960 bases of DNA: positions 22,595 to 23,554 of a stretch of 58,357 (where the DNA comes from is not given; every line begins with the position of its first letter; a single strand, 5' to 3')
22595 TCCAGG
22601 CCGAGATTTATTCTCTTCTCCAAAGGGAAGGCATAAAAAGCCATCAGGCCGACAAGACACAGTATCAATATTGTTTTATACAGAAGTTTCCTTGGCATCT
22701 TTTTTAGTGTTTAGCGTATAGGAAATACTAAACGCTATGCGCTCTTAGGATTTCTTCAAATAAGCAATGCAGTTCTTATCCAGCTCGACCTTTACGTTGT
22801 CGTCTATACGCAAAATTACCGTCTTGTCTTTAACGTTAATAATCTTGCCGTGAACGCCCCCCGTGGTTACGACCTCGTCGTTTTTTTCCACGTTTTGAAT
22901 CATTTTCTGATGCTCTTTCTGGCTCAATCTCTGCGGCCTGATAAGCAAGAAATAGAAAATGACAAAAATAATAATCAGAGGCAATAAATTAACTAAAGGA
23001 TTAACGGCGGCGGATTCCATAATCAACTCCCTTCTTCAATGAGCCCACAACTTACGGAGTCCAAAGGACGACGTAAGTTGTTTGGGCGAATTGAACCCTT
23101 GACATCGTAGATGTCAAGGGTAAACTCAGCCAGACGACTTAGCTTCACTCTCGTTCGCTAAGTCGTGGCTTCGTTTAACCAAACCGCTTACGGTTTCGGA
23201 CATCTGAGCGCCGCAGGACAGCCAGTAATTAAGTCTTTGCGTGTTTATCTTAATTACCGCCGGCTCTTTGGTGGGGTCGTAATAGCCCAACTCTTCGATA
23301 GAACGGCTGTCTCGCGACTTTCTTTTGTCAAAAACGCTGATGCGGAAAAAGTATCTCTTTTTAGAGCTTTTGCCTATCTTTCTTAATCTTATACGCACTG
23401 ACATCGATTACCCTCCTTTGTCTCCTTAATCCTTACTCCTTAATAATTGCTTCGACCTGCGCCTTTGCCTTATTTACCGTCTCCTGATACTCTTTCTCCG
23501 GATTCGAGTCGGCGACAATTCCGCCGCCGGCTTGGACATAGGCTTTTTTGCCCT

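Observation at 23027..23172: A fourth, rearranged cassette lies upstream of yajC, and its upstream hairpin module forms the C-terminal tail of ribosomal protein S16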

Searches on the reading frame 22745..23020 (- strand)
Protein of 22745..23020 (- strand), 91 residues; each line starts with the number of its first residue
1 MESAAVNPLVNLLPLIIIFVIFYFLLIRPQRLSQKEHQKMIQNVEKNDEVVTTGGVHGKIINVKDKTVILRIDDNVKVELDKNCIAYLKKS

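Call 18: search_protein_families(library=pfam, proteins=[window:22745-23020:-])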
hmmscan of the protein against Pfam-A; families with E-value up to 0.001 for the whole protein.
window:22745-23020:- (91 aa): 1 family
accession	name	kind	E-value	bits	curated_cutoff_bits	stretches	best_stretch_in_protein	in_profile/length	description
PF02699.20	YajC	-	2.5e-30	104.6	28.2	1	11-86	2-77/78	Preprotein translocase subunit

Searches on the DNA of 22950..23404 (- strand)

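Call 13: search_rna_families(source=window, start=22950, end=23250, threshold=evalue, max_evalue=10)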
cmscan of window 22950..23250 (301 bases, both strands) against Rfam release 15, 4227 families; matches with E-value up to 10: 1.
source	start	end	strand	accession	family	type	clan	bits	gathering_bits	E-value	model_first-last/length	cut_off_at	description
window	22974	23068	-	RF01956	NEAT1_2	Gene; lncRNA;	-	16.1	60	0.32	1-116/116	no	Nuclear enriched abundant transcript 1 conserved region 2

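Call 48: search_with_rna_model(model_id=R1, sources=[L121, L122, L123, L124, L125, L126, L127, L104, L105, L106, L107, L108, L109, L110, L111, L112, L113, L114, L115, L116, L117, L118, L119, L120], max_evalue=0.01)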
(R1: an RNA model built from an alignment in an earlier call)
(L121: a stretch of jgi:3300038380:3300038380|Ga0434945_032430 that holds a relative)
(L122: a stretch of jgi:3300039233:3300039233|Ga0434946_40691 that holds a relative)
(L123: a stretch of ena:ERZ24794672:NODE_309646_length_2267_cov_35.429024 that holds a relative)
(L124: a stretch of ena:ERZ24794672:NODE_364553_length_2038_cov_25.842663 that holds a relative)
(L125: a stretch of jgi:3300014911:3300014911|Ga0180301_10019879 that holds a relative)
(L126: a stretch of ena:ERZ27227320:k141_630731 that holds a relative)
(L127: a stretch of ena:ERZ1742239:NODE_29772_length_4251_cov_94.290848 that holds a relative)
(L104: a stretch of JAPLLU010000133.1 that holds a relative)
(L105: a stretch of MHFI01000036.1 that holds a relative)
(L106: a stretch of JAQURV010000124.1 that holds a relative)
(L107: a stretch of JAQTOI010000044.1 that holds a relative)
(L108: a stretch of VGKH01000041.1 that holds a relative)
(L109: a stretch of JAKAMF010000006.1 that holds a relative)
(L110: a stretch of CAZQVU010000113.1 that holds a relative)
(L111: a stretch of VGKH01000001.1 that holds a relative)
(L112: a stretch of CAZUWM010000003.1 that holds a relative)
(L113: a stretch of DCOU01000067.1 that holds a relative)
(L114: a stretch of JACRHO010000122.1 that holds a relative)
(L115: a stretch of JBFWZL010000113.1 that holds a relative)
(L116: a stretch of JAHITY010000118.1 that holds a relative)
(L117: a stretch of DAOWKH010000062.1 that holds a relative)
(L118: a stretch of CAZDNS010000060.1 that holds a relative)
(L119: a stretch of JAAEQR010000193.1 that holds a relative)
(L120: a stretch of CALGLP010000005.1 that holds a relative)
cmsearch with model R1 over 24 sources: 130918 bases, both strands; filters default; matches with E-value up to 0.01: 47.
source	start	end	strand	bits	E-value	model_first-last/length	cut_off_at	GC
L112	1089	1147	+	74.1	3.2e-16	1-59/59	no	0.46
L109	4941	5001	+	73.6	4.2e-16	1-59/59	no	0.41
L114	1272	1329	+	71.8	1.2e-15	1-59/59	no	0.4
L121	1524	1585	+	69.9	4e-15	1-59/59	no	0.42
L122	333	394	+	69.9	4e-15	1-59/59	no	0.42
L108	3155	3213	+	68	1.3e-14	1-59/59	no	0.34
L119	7863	7920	-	66.6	3e-14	1-59/59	no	0.31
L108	6375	6433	+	66.4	3.5e-14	1-59/59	no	0.42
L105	3200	3257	+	64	1.5e-13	1-59/59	no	0.55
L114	1798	1869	-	61.9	5.4e-13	1-59/59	no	0.39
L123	190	257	+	61.8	5.9e-13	1-59/59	no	0.47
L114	6128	6186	+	61.4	7.2e-13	1-59/59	no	0.34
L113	3486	3556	+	60.4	1.3e-12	1-59/59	no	0.34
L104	3424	3494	+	60.3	1.5e-12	1-59/59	no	0.37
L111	7491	7559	-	60.3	1.5e-12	1-59/59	no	0.33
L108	4423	4481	-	57.8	6.8e-12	1-59/59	no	0.41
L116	1488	1549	+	56.9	1.1e-11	1-59/59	no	0.45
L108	3074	3130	-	56.5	1.5e-11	1-59/59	no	0.3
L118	6242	6300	+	56.2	1.7e-11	1-59/59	no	0.41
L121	1440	1498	-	55.9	2.1e-11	1-59/59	no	0.46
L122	249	307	-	55.9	2.1e-11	1-59/59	no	0.46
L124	429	488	+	54.6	4.7e-11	1-59/59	no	0.38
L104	3243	3317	-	54.3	5.5e-11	1-59/59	no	0.35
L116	5600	5661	+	53.9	7e-11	1-59/59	no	0.44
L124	552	611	+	53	1.3e-10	1-59/59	no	0.38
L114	5968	6063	-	53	1.3e-10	1-59/59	no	0.33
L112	921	979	-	52.3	1.9e-10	1-59/59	no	0.49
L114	4129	4224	-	52.3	2e-10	1-59/59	no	0.33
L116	5699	5757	+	50.9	4.6e-10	1-59/59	no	0.27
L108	5407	5465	-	50.7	4.9e-10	1-59/59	no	0.34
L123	69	143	-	50.4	6.1e-10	1-59/59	no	0.28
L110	1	54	+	49.7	9.6e-10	8-59/59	5'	0.3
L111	7609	7679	+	45.3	1.4e-08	1-59/59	no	0.48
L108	6187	6256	-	45.2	1.5e-08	1-59/59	no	0.39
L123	582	699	+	44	3.1e-08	1-59/59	no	0.4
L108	4552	4617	+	43.5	4.1e-08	1-59/59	no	0.32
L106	4537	4610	-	41.4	1.5e-07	1-59/59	no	0.47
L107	722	798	+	39.8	4e-07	1-59/59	no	0.51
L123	498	556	-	38.1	1.1e-06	1-59/59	no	0.46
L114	4314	4378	+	36.3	3.3e-06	1-59/59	no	0.34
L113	154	232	+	34.2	1.2e-05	1-59/59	no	0.46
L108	5512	5587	+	31.5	6.6e-05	1-59/59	no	0.45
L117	6414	6499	-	28.8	0.00033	1-59/59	no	0.5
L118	54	164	+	25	0.0034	1-59/59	no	0.43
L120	2003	2066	-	23.8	0.0071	1-59/59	no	0.44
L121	1524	1585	-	23.4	0.0088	1-59/59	no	0.42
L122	333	394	-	23.4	0.0088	1-59/59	no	0.42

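Call 56: search_with_rna_model(model_id=R1, sources=[L010, L015, L021, L025, L030, L032, L036, L044, L047, L054, L056, L062, L063, L064, L066, L068, L077, L080, L086, L089, L097, L100, L104, L105, L108, L114, L121, L123, window, L046, L048, L098, L102, L112, L111, L038, L011, L061, L028, L031], max_evalue=0.001, make_alignment=true)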
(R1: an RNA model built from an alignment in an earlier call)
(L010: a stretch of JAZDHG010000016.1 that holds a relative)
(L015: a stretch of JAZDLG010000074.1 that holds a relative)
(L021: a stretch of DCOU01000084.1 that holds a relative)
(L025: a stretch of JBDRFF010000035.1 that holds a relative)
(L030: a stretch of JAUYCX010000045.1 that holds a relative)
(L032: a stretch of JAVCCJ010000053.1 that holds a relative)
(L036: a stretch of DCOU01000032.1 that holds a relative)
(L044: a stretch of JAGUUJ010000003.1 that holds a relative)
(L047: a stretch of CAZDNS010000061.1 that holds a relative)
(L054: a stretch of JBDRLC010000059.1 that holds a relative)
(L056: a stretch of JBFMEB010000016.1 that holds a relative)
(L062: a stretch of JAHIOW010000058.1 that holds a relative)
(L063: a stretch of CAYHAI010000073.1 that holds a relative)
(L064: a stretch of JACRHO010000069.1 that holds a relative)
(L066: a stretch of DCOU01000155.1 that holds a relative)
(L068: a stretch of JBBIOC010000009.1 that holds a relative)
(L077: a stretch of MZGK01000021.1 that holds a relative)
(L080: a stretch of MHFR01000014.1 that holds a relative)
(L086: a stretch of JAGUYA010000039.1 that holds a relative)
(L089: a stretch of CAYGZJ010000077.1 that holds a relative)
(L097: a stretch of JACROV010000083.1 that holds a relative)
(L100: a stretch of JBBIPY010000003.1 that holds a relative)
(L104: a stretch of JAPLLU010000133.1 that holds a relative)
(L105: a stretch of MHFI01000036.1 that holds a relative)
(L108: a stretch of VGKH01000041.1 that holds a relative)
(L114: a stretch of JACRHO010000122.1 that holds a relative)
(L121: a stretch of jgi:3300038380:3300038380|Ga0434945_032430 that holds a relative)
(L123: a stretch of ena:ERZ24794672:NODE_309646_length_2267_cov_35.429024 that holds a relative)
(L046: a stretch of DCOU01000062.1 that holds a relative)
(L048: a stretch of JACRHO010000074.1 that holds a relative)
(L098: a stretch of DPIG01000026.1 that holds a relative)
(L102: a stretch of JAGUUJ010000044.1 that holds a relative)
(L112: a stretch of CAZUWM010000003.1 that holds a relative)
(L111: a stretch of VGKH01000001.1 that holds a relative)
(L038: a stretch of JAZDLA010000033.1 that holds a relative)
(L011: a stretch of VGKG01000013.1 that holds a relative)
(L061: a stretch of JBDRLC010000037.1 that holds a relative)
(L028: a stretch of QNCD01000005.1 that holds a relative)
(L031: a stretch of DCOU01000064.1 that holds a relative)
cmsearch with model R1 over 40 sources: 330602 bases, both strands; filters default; matches with E-value up to 0.001: 101.
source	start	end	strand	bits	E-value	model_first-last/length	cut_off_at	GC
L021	2290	2349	+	77.2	1.2e-16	1-59/59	no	0.4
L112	1089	1147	+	74.1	8e-16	1-59/59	no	0.46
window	23035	23095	-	73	1.6e-15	1-59/59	no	0.46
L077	5779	5837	-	72.1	2.7e-15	1-59/59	no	0.42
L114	1272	1329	+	71.8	3.2e-15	1-59/59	no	0.4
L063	6034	6090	-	71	5.1e-15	1-59/59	no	0.42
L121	1524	1585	+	69.9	1e-14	1-59/59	no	0.42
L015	3680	3738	+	69.5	1.3e-14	1-59/59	no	0.34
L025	1234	1294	-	69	1.7e-14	1-59/59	no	0.41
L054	1561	1620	+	68.6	2.3e-14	1-59/59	no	0.37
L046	3871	3928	-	68.1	3.1e-14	1-59/59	no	0.36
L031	2056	2114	+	68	3.2e-14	1-59/59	no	0.39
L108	3155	3213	+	68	3.3e-14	1-59/59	no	0.34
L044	7137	7207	-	67.2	5.3e-14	1-59/59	no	0.32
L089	2077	2140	+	66.6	7.7e-14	1-59/59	no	0.47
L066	632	702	+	66.4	8.5e-14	1-59/59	no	0.34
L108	6375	6433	+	66.4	8.8e-14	1-59/59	no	0.42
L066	6651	6708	+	66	1.1e-13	1-59/59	no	0.4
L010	3572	3628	+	65.2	1.8e-13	1-59/59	no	0.37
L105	3200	3257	+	64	3.9e-13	1-59/59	no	0.55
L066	444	502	-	62.6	9e-13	1-59/59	no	0.42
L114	1798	1869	-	61.9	1.4e-12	1-59/59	no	0.39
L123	190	257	+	61.8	1.5e-12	1-59/59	no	0.47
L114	6128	6186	+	61.4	1.8e-12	1-59/59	no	0.34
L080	5035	5092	-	61.4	1.9e-12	1-59/59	no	0.34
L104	3424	3494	+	60.3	3.7e-12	1-59/59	no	0.37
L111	7491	7559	-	60.3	3.7e-12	1-59/59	no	0.33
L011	2237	2295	+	60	4.2e-12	1-59/59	no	0.37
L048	5457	5514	+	59.4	6.1e-12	1-59/59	no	0.45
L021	7649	7721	+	59.4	6.3e-12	1-59/59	no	0.44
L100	1312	1382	-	59.1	7.6e-12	1-59/59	no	0.37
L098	4367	4425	-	58.6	1.1e-11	1-59/59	no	0.39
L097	5832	5894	-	58.3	1.2e-11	1-59/59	no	0.49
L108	4423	4481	-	57.8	1.7e-11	1-59/59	no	0.41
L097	5938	5995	+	57.2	2.3e-11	1-59/59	no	0.47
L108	3074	3130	-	56.5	3.8e-11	1-59/59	no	0.3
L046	3983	4041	+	56.2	4.5e-11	1-59/59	no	0.41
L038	4240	4297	+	55.9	5.3e-11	1-59/59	no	0.31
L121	1440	1498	-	55.9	5.4e-11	1-59/59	no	0.46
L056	2339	2399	+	55.6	6.5e-11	1-59/59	no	0.41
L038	3005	3062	+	55.5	6.8e-11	1-59/59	no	0.33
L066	1955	2012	+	54.8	1.1e-10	1-59/59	no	0.41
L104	3243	3317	-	54.3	1.4e-10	1-59/59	no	0.35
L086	6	78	+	54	1.7e-10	1-59/59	no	0.3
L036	3594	3651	+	53.4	2.5e-10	1-59/59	no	0.36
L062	1772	1827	-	53.1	2.9e-10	1-59/59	no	0.41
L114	5968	6063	-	53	3.2e-10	1-59/59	no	0.33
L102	5233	5310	-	52.8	3.5e-10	1-59/59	no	0.33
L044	7239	7296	+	52.5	4.3e-10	1-59/59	no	0.43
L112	921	979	-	52.3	4.8e-10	1-59/59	no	0.49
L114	4129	4224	-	52.3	4.9e-10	1-59/59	no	0.33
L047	5547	5616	+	51.9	6.2e-10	1-59/59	no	0.43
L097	4787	4846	-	51.5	7.8e-10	1-59/59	no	0.43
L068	7729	7786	-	51.4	8.3e-10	1-59/59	no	0.38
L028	3058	3116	+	50.9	1.1e-09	1-59/59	no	0.46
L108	5407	5465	-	50.7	1.2e-09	1-59/59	no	0.34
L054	4647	4704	+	50.7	1.3e-09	1-59/59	no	0.31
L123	69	143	-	50.4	1.5e-09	1-59/59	no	0.28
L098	4455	4511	+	48.9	3.8e-09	1-59/59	no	0.35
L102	5355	5421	+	48.5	5e-09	1-59/59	no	0.45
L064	5499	5580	-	48.2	5.9e-09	1-59/59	no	0.48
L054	4540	4619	-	47.6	8.7e-09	1-59/59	no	0.44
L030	5816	5876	+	47.3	1.1e-08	1-59/59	no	0.43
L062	1842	1908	+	46.4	1.8e-08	1-59/59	no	0.43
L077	5893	5952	+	46.2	2e-08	1-59/59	no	0.42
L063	6222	6293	+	45.7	2.7e-08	1-59/59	no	0.44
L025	1368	1445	+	45.7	2.7e-08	1-59/59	no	0.49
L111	7609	7679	+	45.3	3.4e-08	1-59/59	no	0.48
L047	5444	5521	-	45.2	3.6e-08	1-59/59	no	0.47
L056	2175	2233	-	45.2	3.7e-08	1-59/59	no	0.37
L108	6187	6256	-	45.2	3.8e-08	1-59/59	no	0.39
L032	2477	2550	+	44.9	4.5e-08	1-59/59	no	0.38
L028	1629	1698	+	44.7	5e-08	1-59/59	no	0.49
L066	6511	6584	-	44.2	6.7e-08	1-59/59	no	0.34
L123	582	699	+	44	7.9e-08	1-59/59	no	0.4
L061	4830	4907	+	43.8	8.8e-08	1-59/59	no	0.47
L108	4552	4617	+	43.5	1e-07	1-59/59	no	0.32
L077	2112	2173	-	42.8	1.6e-07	1-59/59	no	0.4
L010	3421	3478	-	42.6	1.8e-07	1-59/59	no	0.36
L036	3411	3481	-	42.2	2.3e-07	1-59/59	no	0.45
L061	4709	4777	-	40.6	6.2e-07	1-59/59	no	0.48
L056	4626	4696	+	40.4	7e-07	1-59/59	no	0.44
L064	5647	5707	+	39.1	1.6e-06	1-59/59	no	0.44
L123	498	556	-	38.1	2.9e-06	1-59/59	no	0.46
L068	7832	7907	+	36.8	6.4e-06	1-59/59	no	0.43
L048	5309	5365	-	36.7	6.7e-06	1-59/59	no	0.39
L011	2026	2091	-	36.5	7.6e-06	1-59/59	no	0.42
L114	4314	4378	+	36.3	8.3e-06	1-59/59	no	0.34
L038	2910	2991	-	35.8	1.2e-05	1-59/59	no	0.41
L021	2187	2245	-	34.5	2.5e-05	1-59/59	no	0.44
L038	4142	4196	-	33.4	5e-05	1-59/59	no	0.36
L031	1801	1915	-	33.1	6.2e-05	1-59/59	no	0.36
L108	5512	5587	+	31.5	0.00017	1-59/59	no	0.45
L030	5475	5526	-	31.2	0.0002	1-59/59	no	0.38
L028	2962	3020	-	31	0.00021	1-59/59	no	0.39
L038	3078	3135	-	29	0.00076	1-59/59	no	0.33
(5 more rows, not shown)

Alignment A3: 101 matches aligned to the model, 161 columns, each read 5' to 3' on its own strand. Consensus structure (alignment columns), stored with it:
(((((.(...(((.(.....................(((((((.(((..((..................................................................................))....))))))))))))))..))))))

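Call 60: search_with_rna_model(model_id=R1, sources=[L128, L129, L130, L131, L132, L133, L134, L135, L136, L137, L138, L139, L140, L141, L142, L143, L144, L145, L146, L147, L148, L149, L150, L151, L152, L153, L154, L155, L156, L157], max_evalue=0.01)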
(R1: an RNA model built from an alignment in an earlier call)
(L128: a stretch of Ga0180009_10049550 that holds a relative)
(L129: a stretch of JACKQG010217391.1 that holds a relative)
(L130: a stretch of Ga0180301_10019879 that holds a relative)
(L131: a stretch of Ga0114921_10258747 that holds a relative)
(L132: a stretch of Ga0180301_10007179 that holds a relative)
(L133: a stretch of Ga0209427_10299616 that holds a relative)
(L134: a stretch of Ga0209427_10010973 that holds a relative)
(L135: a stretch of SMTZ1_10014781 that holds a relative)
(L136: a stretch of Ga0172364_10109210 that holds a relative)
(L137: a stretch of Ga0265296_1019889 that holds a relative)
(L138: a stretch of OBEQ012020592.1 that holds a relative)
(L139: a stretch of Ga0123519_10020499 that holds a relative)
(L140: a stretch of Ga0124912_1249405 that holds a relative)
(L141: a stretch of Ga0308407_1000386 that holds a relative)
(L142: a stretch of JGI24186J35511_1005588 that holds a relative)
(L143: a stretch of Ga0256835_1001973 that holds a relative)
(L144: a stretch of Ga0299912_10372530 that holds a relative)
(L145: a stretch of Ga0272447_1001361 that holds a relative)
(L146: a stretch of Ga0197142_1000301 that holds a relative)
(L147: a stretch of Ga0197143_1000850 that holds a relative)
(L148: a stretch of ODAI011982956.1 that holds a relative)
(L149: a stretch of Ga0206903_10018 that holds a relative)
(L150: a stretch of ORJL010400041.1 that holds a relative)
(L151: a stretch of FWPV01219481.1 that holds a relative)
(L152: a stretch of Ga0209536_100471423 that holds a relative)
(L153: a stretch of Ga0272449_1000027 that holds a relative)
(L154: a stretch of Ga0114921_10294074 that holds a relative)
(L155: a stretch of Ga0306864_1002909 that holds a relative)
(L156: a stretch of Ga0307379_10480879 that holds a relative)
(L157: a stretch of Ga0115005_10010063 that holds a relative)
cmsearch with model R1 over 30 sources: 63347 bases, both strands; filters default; matches with E-value up to 0.01: 7.
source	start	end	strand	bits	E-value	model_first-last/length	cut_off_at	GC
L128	1510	1570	+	73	3e-16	1-59/59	no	0.46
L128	1427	1485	-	51.8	1.3e-10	1-59/59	no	0.47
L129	298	415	+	44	1.5e-08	1-59/59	no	0.4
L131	562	636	+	40.8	1.1e-07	1-59/59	no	0.39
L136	182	240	-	38.5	4.2e-07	1-59/59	no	0.47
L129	214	272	-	38.1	5.5e-07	1-59/59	no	0.46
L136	298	371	+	34.7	4.4e-06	1-59/59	no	0.45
